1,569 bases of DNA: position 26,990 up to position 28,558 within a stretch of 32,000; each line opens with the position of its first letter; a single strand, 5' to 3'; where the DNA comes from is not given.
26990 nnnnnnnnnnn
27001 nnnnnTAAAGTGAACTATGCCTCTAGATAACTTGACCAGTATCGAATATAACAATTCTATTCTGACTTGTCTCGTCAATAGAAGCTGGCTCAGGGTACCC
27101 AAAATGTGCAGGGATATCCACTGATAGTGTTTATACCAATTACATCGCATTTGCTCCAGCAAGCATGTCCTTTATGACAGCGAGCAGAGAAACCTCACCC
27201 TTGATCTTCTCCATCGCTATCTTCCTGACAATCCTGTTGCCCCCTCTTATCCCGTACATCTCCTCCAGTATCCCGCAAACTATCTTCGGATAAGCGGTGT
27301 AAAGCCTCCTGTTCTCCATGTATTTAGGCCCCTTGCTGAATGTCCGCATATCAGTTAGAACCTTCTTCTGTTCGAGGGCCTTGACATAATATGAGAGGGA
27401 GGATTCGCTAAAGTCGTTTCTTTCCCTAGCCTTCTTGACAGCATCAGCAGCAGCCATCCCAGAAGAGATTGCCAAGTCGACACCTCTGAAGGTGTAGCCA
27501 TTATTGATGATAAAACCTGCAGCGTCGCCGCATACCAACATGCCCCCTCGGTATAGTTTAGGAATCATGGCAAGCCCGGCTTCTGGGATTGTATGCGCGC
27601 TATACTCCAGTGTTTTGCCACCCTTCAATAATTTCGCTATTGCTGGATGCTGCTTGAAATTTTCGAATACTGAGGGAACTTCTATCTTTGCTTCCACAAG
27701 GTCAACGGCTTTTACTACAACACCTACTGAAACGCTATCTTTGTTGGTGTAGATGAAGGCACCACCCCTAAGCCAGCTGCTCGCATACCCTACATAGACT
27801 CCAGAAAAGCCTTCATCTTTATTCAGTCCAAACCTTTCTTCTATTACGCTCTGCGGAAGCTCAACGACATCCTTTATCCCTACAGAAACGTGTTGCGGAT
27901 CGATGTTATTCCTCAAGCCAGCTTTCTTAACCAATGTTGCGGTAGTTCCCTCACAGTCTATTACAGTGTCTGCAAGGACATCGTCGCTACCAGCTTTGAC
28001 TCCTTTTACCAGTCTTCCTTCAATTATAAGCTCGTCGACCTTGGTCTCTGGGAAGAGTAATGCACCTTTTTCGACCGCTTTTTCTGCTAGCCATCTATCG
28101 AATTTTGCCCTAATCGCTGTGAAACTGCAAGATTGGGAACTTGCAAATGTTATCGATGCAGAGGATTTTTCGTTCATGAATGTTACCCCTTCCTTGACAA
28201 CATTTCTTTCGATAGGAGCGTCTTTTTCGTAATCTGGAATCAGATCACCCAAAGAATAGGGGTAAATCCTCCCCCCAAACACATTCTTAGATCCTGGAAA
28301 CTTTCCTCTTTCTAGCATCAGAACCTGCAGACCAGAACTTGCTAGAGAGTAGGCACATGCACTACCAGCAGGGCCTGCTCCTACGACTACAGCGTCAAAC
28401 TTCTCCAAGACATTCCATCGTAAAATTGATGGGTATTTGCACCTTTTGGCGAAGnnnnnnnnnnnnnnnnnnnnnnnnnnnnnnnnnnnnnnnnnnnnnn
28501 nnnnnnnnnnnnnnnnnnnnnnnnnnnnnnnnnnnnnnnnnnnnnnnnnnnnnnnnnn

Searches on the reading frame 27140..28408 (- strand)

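Call 36: search_protein_families(library=pfam, proteins=[window:27140-28408:-], max_evalue=0.0001)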
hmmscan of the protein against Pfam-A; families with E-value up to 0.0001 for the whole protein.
window:27140-28408:- (422 aa): 10 families
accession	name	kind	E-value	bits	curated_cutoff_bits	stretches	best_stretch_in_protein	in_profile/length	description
PF01266.30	DAO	-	1.1e-15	58.5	27.9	2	5-52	1-50/353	FAD dependent oxidoreductase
PF12831.13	FAD_oxidored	-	2.4e-10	40.7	27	1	5-166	1-156/416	FAD dependent oxidoreductase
PF21162.3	ETFQO_UQ-bd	-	9.3e-10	39.4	27.7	1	204-274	23-96/96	ETF-QO, ubiquinone-binding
PF13450.12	NAD_binding_8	-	1.1e-07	32.5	21.9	1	8-39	1-32/68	NAD(P)-binding Rossmann-like domain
PF00890.30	FAD_binding_2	-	2e-07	31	20.4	1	5-41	1-37/414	FAD binding domain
PF07992.20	Pyr_redox_2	-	2.2e-07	31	26.1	1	5-88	2-80/291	Pyridine nucleotide-disulphide oxidoreductase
PF01946.23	Thi4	-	2.4e-07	30.7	26.2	1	4-50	18-65/235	Thi4 family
PF01494.25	FAD_binding_3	-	3.1e-07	30.4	22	1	4-181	2-185/349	FAD binding domain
PF03486.20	HI0933_like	-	5.5e-06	26.4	50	1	5-46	2-43/244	HI0933-like protein Rossmann domain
PF01134.28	GIDA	-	6.3e-05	22.6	22.1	0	5-141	1-135/391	Glucose inhibited division protein A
